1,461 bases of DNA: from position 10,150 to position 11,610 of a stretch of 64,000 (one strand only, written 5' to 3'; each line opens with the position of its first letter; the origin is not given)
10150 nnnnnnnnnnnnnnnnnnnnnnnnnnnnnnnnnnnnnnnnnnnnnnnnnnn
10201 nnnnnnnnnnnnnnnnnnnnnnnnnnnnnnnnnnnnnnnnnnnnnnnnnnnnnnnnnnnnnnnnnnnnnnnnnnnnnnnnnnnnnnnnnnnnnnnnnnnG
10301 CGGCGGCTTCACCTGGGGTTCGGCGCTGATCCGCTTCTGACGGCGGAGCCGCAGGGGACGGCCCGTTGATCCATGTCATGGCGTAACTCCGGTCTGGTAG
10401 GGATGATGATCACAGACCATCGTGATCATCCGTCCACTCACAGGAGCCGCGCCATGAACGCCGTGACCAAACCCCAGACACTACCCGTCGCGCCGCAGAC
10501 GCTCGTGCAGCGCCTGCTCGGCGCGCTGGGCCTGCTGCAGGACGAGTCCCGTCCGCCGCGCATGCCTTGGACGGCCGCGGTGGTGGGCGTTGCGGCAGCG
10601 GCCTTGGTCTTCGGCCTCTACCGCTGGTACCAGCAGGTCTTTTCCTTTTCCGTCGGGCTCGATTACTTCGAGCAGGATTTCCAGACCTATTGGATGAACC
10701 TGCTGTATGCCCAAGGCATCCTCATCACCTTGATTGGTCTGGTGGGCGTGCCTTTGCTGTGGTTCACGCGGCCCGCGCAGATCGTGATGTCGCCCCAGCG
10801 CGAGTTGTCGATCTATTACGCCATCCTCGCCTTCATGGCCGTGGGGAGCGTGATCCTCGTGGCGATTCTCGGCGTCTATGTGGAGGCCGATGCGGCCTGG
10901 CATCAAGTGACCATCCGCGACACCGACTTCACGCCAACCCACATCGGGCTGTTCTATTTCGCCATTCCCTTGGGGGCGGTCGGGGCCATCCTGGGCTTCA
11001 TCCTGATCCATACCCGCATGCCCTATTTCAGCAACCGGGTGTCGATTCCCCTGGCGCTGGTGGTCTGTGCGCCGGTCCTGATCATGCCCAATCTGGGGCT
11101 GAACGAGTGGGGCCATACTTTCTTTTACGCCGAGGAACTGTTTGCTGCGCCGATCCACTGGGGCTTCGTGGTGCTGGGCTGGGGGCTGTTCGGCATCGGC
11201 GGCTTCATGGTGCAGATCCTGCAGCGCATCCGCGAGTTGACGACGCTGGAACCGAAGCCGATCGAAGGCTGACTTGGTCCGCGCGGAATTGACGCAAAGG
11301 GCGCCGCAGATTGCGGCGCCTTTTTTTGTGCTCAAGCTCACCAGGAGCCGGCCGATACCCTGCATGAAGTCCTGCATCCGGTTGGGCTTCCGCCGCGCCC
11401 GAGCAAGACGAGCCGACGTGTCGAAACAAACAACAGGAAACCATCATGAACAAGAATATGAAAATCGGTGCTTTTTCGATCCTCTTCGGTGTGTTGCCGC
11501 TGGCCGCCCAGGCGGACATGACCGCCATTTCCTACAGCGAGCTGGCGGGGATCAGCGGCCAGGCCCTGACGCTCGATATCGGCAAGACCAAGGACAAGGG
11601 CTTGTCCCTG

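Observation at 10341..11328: Orphan pmoC-family gene replaces the expected fabD-fabG-acpP-fabF after fabH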

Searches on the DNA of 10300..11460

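Call 67: search_rna_families(source=window, start=10300, end=11460, threshold=evalue, max_evalue=1)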
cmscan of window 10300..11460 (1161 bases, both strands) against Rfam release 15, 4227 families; matches with E-value up to 1: 3.
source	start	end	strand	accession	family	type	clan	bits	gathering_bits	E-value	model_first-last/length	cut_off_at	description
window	11346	11450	-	RF03492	mir-878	Gene; miRNA;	-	18.2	80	1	1-76/76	no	mir-878 microRNA precursor family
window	10973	11015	+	RF00061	IRES_HCV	Cis-reg; IRES;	CL00017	16.2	290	0.026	176-218/352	no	Hepatitis C virus internal ribosome entry site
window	11311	11372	-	RF02248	Six3os1_3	Gene; lncRNA;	-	14.5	40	0.57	1-75/75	no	Six3os1 conserved region 3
